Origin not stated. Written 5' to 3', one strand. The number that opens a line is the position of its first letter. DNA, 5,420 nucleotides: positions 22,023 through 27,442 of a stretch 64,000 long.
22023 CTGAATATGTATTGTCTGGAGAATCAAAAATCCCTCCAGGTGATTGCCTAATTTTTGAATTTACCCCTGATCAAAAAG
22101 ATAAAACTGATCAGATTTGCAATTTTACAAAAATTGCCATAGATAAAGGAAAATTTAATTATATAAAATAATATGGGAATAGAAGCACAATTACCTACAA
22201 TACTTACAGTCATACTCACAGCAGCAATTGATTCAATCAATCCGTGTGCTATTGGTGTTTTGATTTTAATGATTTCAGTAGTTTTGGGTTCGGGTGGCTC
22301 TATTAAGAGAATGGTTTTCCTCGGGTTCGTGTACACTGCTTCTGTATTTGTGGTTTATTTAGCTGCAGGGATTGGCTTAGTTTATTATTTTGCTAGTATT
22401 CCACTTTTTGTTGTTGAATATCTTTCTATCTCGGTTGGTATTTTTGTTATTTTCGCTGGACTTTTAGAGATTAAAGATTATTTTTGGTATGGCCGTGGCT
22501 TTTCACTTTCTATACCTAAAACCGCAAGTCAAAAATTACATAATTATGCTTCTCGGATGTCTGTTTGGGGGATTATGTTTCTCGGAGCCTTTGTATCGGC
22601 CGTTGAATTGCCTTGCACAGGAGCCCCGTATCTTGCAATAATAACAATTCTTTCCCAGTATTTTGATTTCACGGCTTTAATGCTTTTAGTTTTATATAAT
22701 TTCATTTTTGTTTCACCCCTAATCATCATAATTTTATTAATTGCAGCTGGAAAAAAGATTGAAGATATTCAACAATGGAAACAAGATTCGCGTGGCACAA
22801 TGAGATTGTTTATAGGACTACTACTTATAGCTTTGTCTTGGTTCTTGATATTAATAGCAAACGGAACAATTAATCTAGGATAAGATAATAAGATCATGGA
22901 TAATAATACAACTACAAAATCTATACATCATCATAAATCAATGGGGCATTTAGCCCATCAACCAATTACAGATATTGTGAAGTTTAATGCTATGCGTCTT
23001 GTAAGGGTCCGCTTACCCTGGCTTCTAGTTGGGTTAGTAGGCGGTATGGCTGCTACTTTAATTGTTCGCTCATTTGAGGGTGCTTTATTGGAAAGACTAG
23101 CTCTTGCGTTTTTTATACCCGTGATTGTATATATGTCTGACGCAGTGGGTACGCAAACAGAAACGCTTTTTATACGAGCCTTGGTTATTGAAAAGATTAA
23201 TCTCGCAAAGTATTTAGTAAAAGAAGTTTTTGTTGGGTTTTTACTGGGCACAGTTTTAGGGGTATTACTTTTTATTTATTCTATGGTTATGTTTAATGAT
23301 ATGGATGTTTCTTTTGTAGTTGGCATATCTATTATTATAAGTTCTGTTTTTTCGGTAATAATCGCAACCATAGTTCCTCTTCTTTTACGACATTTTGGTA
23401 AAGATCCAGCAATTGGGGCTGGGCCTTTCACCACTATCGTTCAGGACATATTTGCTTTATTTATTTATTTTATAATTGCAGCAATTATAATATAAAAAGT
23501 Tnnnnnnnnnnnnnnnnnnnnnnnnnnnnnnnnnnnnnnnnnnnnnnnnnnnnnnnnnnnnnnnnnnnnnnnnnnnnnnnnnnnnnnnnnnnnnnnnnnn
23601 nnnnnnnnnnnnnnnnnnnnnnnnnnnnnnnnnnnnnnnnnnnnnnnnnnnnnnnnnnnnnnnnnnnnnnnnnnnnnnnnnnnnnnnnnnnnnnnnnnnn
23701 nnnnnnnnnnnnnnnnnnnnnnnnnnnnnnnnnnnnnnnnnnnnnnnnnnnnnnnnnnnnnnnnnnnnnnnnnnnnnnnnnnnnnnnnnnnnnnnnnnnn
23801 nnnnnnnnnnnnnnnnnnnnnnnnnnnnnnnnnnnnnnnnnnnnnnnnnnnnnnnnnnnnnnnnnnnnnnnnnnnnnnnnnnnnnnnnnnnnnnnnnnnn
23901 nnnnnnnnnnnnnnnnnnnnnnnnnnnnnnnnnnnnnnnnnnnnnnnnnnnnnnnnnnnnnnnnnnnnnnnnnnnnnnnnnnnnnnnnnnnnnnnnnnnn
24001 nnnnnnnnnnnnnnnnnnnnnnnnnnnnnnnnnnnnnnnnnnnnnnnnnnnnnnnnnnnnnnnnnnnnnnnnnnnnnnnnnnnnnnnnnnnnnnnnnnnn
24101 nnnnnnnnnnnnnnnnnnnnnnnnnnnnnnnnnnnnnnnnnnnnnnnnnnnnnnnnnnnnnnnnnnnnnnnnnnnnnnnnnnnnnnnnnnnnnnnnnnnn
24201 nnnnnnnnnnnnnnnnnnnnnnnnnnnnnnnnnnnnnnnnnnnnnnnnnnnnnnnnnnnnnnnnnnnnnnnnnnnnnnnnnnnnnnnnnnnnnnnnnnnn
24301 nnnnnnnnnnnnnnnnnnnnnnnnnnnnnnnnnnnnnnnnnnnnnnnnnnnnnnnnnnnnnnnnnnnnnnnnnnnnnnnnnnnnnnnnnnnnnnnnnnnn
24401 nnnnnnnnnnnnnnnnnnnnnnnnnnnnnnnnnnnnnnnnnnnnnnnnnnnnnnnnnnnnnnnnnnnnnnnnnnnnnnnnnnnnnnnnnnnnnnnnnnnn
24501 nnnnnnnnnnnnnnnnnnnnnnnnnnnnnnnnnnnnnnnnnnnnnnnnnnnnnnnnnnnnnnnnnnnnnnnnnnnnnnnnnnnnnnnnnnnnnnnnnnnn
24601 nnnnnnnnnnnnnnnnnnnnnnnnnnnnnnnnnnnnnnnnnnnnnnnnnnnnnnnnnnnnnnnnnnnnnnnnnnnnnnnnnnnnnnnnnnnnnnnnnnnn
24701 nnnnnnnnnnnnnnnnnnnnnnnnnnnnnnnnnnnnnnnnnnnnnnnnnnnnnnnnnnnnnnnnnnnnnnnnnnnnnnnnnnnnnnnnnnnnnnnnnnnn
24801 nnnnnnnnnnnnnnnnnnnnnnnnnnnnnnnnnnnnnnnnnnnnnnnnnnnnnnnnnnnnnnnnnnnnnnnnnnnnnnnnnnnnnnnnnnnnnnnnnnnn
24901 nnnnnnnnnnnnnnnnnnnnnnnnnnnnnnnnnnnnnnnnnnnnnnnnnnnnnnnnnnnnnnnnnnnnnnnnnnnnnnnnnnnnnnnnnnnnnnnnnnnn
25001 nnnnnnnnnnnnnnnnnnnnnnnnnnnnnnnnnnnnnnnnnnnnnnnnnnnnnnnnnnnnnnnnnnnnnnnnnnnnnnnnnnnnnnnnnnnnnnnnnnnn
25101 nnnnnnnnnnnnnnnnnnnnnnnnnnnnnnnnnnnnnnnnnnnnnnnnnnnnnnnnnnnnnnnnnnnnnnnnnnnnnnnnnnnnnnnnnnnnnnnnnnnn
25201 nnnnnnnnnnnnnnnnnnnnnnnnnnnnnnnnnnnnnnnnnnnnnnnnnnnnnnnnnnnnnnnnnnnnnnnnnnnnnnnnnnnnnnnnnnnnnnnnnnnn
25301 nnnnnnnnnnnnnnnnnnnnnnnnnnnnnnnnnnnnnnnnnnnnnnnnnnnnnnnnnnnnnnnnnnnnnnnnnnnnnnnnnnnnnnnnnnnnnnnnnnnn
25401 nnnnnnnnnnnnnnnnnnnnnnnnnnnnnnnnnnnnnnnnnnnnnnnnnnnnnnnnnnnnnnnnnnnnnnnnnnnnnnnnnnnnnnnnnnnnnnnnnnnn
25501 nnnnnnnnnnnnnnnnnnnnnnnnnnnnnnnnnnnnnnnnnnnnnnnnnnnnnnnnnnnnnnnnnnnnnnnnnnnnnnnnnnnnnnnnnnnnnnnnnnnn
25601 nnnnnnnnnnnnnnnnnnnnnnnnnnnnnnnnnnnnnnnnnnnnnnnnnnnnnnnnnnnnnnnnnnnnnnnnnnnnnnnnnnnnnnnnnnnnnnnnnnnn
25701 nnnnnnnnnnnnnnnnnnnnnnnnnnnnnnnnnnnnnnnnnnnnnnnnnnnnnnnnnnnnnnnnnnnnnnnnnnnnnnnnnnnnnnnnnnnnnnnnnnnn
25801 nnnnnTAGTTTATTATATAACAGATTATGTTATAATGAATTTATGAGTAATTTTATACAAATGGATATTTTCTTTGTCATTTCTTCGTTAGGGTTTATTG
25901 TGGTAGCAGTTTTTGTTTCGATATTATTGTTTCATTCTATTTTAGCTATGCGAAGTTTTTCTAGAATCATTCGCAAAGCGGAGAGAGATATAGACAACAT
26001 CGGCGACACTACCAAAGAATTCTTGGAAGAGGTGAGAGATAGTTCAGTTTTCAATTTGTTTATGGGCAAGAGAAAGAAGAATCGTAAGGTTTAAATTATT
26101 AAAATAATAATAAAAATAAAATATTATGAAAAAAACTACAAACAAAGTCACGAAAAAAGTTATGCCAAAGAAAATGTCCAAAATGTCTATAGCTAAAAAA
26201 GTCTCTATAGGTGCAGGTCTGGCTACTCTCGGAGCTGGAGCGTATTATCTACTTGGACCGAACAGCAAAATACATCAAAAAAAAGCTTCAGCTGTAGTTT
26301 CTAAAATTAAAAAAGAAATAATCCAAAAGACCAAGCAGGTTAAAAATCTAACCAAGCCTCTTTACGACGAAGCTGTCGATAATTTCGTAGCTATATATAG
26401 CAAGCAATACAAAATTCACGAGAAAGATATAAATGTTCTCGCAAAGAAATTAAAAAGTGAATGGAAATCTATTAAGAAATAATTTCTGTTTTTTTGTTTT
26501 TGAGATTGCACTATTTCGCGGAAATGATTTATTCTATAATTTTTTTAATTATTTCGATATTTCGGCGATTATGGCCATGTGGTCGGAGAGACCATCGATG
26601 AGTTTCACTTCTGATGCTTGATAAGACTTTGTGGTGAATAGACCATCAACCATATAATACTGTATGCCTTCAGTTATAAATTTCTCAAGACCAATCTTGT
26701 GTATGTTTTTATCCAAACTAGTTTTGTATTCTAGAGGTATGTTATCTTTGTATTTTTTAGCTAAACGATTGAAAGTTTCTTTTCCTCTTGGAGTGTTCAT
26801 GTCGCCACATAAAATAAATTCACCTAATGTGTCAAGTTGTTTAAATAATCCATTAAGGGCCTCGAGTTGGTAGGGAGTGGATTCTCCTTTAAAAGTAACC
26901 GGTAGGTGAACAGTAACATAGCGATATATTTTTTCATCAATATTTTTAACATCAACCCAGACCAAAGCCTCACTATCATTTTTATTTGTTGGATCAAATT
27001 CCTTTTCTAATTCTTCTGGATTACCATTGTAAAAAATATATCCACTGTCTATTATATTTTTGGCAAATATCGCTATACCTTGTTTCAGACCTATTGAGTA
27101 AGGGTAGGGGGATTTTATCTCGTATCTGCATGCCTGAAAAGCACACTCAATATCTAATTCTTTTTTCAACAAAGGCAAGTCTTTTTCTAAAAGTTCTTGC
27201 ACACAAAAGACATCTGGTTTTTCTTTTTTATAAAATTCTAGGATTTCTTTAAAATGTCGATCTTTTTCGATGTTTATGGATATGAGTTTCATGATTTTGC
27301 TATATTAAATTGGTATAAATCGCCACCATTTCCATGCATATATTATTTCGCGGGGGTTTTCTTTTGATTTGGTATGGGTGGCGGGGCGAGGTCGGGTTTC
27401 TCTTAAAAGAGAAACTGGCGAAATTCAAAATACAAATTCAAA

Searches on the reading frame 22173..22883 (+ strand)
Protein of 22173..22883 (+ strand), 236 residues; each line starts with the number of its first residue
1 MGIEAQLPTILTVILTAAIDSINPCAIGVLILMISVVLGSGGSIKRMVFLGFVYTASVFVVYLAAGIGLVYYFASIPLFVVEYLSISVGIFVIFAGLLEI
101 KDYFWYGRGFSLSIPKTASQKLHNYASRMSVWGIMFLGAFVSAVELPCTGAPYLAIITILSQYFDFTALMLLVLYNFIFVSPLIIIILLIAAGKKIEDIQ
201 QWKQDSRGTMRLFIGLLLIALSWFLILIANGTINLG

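Call 52: search_protein_families(library=pfam, proteins=[window:22173-22883:+], max_evalue=0.001)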
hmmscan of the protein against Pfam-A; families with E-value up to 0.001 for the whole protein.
window:22173-22883:+ (236 aa): 1 family
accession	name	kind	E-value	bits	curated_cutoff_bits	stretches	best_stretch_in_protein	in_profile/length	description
PF11139.14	SfLAP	-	1.4e-09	38.2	35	1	13-225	1-207/213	Sap, sulfolipid-1-addressing protein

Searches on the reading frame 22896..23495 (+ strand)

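Call 52: search_protein_families(library=pfam, proteins=[window:22896-23495:+], max_evalue=0.001)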
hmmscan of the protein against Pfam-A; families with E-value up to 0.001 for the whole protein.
window:22896-23495:+ (199 aa): 1 family
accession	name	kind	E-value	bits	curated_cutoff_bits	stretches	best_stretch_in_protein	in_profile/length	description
PF01769.21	MgtE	-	7.8e-26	91.2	27.6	1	74-194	1-125/125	Divalent cation transporter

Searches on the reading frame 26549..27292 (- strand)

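Call 52: search_protein_families(library=pfam, proteins=[window:26549-27292:-], max_evalue=0.001)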
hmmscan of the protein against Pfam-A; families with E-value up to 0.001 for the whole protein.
window:26549-27292:- (247 aa): 1 family
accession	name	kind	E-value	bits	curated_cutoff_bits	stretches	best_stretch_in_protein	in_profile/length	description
PF03372.29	Exo_endo_phos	-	1.4e-07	32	24.5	1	7-192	4-174/225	Endonuclease/Exonuclease/phosphatase family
